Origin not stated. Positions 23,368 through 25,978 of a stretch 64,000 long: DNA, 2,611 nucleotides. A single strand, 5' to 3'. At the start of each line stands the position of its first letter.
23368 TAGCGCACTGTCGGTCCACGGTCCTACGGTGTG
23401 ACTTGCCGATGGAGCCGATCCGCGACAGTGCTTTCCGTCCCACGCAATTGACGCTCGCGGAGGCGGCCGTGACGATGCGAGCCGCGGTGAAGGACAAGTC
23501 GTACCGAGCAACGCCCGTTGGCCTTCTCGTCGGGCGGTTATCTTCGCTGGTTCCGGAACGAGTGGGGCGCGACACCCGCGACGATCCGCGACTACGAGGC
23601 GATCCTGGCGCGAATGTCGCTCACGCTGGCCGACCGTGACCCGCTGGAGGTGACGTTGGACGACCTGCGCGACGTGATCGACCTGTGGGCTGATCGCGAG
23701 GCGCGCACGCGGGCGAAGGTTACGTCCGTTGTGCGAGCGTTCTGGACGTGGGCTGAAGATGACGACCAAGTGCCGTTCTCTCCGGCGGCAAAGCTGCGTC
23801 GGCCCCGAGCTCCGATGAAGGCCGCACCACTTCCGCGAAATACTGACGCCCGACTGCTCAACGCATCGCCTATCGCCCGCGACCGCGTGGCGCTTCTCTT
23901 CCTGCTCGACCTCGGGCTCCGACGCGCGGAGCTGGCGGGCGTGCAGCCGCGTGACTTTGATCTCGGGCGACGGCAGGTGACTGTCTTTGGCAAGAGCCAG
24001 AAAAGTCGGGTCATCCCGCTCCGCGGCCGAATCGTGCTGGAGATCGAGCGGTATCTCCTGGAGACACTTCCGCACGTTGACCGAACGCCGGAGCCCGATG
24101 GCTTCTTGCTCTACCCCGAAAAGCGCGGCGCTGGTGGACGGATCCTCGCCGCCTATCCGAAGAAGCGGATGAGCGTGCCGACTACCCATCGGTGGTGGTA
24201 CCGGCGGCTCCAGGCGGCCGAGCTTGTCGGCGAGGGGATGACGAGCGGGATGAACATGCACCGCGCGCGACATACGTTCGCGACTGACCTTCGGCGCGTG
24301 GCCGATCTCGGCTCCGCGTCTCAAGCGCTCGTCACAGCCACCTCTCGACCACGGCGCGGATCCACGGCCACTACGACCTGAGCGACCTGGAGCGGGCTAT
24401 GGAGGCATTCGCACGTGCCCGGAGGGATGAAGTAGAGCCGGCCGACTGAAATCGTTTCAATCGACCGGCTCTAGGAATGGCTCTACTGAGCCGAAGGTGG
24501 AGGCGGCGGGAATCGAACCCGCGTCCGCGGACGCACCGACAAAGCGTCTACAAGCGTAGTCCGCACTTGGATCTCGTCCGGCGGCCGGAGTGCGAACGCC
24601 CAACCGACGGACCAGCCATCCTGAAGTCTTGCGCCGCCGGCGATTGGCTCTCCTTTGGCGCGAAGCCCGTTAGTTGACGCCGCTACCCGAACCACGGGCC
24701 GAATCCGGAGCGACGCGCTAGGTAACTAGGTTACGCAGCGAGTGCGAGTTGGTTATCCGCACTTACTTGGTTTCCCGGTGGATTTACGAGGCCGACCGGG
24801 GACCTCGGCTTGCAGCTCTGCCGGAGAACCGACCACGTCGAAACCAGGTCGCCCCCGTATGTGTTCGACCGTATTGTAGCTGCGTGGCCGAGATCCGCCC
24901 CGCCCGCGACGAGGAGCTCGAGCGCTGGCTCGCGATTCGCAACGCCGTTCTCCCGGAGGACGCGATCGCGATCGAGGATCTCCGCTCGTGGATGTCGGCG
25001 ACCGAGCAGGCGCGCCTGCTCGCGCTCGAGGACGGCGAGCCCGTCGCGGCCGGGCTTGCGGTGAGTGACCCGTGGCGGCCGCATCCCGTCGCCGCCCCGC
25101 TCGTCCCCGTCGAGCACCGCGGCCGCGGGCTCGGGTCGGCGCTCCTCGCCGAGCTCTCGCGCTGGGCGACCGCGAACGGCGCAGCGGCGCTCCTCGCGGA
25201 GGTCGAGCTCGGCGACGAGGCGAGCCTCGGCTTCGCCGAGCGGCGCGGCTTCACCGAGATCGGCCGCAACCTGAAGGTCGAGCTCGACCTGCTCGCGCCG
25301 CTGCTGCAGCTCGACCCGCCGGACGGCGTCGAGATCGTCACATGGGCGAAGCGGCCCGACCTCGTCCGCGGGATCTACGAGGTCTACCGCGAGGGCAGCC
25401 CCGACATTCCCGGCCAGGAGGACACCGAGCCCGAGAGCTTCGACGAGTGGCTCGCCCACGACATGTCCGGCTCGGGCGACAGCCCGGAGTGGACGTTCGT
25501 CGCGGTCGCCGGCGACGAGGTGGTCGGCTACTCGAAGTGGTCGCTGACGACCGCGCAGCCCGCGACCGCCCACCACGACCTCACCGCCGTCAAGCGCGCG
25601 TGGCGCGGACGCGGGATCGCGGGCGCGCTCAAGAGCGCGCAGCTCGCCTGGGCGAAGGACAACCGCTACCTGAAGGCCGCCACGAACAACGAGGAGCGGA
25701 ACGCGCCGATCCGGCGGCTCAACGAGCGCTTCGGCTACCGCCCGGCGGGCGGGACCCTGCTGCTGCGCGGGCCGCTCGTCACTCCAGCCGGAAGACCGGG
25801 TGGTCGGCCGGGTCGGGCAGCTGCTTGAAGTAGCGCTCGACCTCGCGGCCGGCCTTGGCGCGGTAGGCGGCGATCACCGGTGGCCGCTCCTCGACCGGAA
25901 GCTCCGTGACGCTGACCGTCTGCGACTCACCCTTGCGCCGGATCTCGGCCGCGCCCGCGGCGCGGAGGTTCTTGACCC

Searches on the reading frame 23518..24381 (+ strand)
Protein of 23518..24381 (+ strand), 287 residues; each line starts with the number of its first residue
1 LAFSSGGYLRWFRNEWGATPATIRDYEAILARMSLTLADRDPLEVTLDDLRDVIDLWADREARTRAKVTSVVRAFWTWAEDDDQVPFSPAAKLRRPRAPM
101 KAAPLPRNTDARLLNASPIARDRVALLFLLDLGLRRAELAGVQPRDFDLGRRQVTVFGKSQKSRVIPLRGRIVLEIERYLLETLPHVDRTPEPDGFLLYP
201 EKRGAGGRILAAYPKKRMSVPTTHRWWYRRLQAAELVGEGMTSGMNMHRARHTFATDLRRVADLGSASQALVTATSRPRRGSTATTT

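Call 85: search_protein_families(library=phrogs, proteins=[window:23518-24381:+], max_evalue=0.01)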
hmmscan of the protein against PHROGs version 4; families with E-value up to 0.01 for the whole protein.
window:23518-24381:+ (287 aa): 2 families
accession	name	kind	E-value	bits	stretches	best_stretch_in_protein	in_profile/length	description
phrog_1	-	integration and excision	3.2e-29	103.6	1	8-260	169-408/611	integrase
phrog_216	-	integration and excision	1.7e-14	54.6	1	67-264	17-203/301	integrase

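Call 100: search_protein_families(library=pfam, proteins=[window:23518-24381:+], max_evalue=0.001)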
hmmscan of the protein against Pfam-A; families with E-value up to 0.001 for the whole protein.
window:23518-24381:+ (287 aa): 2 families
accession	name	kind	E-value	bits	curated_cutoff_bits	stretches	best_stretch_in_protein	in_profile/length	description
PF00589.27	Phage_integrase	-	5.1e-13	49.6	27.1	1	112-260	10-142/172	Phage integrase family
PF02899.23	Phage_int_SAM_1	-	0.00043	20.9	22.3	0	8-80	4-80/83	Phage integrase, N-terminal SAM-like domain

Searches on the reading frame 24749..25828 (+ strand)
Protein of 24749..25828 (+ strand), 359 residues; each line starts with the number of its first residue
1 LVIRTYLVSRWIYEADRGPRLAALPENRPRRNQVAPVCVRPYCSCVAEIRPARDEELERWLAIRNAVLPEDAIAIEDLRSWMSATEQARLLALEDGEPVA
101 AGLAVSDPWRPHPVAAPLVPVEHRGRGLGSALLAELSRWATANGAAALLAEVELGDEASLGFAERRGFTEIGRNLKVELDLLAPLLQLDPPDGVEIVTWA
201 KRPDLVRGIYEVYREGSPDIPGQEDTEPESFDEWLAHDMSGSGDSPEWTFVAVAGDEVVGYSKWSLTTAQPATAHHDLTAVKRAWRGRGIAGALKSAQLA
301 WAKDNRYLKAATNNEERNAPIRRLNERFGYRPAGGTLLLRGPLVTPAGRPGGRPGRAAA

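Call 100: search_protein_families(library=pfam, proteins=[window:24749-25828:+], max_evalue=0.001)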
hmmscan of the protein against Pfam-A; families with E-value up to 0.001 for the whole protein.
window:24749-25828:+ (359 aa): 7 families
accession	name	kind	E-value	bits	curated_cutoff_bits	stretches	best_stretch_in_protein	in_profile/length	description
PF00583.31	Acetyltransf_1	-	1.9e-20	73.7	20.7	2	75-168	21-116/116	Acetyltransferase (GNAT) family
PF13508.13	Acetyltransf_7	-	6.9e-14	52.4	27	2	249-331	5-83/84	Acetyltransferase (GNAT) domain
PF13302.13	Acetyltransf_3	-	1.5e-08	35.8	25.4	1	196-331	15-138/138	Acetyltransferase (GNAT) domain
PF13673.13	Acetyltransf_10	-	1.7e-07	31.7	23.6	0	238-333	21-110/128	Acetyltransferase (GNAT) domain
PF14542.12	Acetyltransf_CG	-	1.9e-06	28.3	30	0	255-306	7-57/80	GCN5-related N-acetyl-transferase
PF13527.13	Acetyltransf_9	-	4.1e-05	24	25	0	48-104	1-57/127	Acetyltransferase (GNAT) domain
PF08445.16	FR47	-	0.00024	21.5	22.1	0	121-173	31-82/86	FR47-like protein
